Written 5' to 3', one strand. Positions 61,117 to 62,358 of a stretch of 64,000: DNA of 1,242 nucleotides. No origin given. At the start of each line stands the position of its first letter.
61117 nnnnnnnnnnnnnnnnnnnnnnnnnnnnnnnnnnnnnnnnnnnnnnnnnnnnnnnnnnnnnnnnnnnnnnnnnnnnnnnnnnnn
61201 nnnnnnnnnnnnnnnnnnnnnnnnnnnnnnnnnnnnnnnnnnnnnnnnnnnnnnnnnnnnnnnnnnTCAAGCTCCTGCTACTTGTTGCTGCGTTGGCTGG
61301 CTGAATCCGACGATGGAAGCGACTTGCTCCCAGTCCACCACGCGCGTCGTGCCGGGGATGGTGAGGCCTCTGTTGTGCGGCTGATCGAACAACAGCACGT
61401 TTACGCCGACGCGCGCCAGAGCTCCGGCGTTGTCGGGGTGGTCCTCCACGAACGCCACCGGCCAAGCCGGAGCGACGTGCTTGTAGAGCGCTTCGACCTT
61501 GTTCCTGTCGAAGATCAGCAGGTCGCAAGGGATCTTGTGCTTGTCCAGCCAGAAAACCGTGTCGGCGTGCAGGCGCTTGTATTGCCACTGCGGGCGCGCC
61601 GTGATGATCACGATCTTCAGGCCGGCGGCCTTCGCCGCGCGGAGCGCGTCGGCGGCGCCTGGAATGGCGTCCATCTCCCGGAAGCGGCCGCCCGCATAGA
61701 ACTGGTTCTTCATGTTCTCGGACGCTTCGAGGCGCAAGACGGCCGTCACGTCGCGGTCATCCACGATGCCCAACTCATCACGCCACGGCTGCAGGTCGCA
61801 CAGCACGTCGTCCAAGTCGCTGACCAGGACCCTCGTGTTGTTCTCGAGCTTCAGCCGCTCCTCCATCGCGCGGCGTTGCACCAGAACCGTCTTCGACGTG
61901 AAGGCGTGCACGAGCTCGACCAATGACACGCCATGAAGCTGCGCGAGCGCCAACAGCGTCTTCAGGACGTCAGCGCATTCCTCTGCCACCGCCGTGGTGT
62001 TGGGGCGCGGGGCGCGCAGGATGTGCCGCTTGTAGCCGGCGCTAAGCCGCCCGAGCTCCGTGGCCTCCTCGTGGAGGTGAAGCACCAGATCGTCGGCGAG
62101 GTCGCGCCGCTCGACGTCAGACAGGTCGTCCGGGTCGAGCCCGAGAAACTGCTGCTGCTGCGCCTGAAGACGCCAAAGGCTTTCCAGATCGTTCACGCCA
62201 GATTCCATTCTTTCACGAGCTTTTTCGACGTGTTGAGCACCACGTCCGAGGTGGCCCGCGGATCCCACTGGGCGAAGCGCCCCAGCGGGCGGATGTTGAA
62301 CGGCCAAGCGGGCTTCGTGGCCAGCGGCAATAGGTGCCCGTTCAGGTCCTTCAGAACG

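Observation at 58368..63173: Thymidylate-type operon with an aminotransferase, a flavoprotein and a pyrophosphatase-nucleotidase fusion: candidate DNA base replacement or thymidine hypermodification pathway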

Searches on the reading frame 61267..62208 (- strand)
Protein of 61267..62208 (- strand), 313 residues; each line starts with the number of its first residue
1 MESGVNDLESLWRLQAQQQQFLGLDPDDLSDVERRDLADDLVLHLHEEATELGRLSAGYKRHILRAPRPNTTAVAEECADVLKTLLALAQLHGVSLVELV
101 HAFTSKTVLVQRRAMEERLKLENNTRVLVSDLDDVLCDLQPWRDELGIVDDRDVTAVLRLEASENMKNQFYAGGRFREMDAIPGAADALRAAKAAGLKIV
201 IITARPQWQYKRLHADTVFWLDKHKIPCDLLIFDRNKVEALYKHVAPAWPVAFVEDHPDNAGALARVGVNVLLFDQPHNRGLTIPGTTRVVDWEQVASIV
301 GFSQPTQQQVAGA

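Call 3: search_protein_families(library=pfam, proteins=[window:61267-62208:-], max_evalue=0.01)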
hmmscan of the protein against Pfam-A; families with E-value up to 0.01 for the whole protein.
window:61267-62208:- (313 aa): 4 families
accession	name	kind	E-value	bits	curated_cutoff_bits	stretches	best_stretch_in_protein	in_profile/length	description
PF06941.18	NT5C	-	6.7e-12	46.1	24.8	1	161-300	48-174/180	5' nucleotidase, deoxy (Pyrimidine), cytosolic type C protein (NT5C)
PF24694.1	LNS2_PITM1-3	-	1.5e-05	25.5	27.7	1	179-236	20-73/124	PITM 1-3, LNS2 domain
PF12710.13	HAD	-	0.0061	17.4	27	0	181-212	86-117/189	haloacid dehalogenase-like hydrolase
PF00702.32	Hydrolase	-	0.0092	16.8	26.4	0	132-268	65-191/191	haloacid dehalogenase-like hydrolase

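Call 16: search_protein_families(library=ncbifam, proteins=[window:61267-62208:-], max_evalue=0.01)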
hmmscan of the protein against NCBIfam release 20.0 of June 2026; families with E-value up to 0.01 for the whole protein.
window:61267-62208:- (313 aa): 0 families

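Call 31: search_solved_structures(query=window:61267-62208:-, max_evalue=10, show_alignments=2)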
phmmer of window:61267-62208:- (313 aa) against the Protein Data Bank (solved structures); distinct sequences matched with E-value up to 10: 12.
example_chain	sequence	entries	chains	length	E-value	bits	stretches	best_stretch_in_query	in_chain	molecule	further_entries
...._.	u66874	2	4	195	0.0004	22.9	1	154-294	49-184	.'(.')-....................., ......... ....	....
2i7d_A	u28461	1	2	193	0.00041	22.9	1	154-294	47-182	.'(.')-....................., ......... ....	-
6g2n_A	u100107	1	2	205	0.00043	22.8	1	154-294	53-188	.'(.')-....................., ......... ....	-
2jao_A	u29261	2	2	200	0.0042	19.5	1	156-294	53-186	5'(3')-DEOXYRIBONUCLEOTIDASE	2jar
3u13_A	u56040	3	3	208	0.026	16.9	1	162-294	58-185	artificial protein OR51 | DE NOVO DESIGNED CYSTEINE ESTERASE ECH13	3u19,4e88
1mh9_A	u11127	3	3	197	0.096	15.1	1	170-293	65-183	deoxyribonucleotidase | 5(3)-deoxyribonucleotidase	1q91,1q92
1z4i_A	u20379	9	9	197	0.1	15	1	170-293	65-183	5'(3')-deoxyribonucleotidase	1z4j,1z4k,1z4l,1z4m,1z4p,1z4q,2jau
4l6a_A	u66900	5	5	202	0.1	15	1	170-293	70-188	5'(3')-deoxyribonucleotidase, mitochondrial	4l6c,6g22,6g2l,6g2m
4mwo_A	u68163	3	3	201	0.11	14.9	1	170-293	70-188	5'(3')-deoxyribonucleotidase, mitochondrial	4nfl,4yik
2q73_A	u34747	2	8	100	0.18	14.2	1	49-101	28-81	Hypothetical protein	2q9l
2q5z_A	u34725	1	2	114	0.5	12.7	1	49-97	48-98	Hypothetical protein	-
9jtz_A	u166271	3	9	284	0.78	12.1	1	183-233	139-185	Membrane-associated phosphatidylinositol transfer protein 1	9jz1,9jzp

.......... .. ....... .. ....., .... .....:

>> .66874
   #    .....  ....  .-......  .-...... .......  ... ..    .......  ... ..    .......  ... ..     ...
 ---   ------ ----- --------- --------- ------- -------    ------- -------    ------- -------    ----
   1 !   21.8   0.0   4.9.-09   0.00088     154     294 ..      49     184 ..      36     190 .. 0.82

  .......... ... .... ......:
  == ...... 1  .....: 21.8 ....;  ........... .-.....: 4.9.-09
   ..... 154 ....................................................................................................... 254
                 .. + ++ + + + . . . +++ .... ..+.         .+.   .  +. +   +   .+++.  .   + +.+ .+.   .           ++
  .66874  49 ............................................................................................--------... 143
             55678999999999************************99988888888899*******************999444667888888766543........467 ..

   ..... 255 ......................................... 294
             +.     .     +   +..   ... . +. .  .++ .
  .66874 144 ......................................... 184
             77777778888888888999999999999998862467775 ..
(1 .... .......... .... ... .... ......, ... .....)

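Call 42: search_solved_structures(query=A2, max_evalue=1, show_alignments=0)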
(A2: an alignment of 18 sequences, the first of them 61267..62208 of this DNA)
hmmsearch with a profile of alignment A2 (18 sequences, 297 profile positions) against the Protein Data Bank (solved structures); distinct sequences matched with E-value up to 1: 26.
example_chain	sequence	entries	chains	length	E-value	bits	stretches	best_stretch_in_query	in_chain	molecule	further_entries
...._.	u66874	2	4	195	1.1e-06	31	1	124-236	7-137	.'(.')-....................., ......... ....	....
6g2n_A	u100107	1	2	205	1.3e-06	30.9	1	124-236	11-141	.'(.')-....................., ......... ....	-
2i7d_A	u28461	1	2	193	1.4e-06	30.7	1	124-236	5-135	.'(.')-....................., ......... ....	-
2jao_A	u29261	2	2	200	3.2e-06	29.5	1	150-234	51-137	5'(3')-DEOXYRIBONUCLEOTIDASE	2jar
5ie9_A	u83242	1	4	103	0.0002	23.6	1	37-104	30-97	Nucleotide pyrophosphohydrolase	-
2q73_A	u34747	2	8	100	0.00033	22.9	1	34-96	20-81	Hypothetical protein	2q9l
1xpj_A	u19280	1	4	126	0.00035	22.8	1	172-231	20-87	hypothetical protein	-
1mh9_A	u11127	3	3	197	0.00036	22.8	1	153-234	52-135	deoxyribonucleotidase | 5(3)-deoxyribonucleotidase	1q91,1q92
4mwo_A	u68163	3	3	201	0.00038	22.7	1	153-234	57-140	5'(3')-deoxyribonucleotidase, mitochondrial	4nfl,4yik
4l6a_A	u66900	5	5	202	0.00038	22.7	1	153-234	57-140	5'(3')-deoxyribonucleotidase, mitochondrial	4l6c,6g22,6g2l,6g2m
4mum_A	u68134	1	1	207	0.00043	22.6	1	153-234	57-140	Mitochondrial 5' nucleotidase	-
2q5z_A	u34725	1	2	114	0.00067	21.9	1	34-94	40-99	Hypothetical protein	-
3u13_A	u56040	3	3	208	0.0013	20.9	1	154-234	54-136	artificial protein OR51 | DE NOVO DESIGNED CYSTEINE ESTERASE ECH13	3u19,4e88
2gta_A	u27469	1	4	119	0.0015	20.8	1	37-107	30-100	Hypothetical protein ypjD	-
1z4i_A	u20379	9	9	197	0.0028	19.9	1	158-234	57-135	5'(3')-deoxyribonucleotidase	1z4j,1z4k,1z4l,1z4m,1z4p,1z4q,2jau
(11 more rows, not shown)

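Call 53: search_protein_families(library=phrogs, proteins=[window:61267-62208:-], max_evalue=0.001)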
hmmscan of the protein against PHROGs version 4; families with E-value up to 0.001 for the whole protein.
window:61267-62208:- (313 aa): 4 families
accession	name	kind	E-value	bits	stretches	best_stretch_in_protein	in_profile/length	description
phrog_420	-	unknown function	1.2e-15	58.7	1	124-307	12-209/267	unknown function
phrog_415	-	other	2.7e-13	51.1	1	122-280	18-170/218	polynucleotide kinase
phrog_1238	-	moron, auxiliary metabolic gene and host takeover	2e-05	25.2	1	123-229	20-91/155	phosphoheptose isomerase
phrog_2643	-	moron, auxiliary metabolic gene and host takeover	0.0006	20.5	0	123-263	4-145/182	5'-3' deoxyribonucleotidase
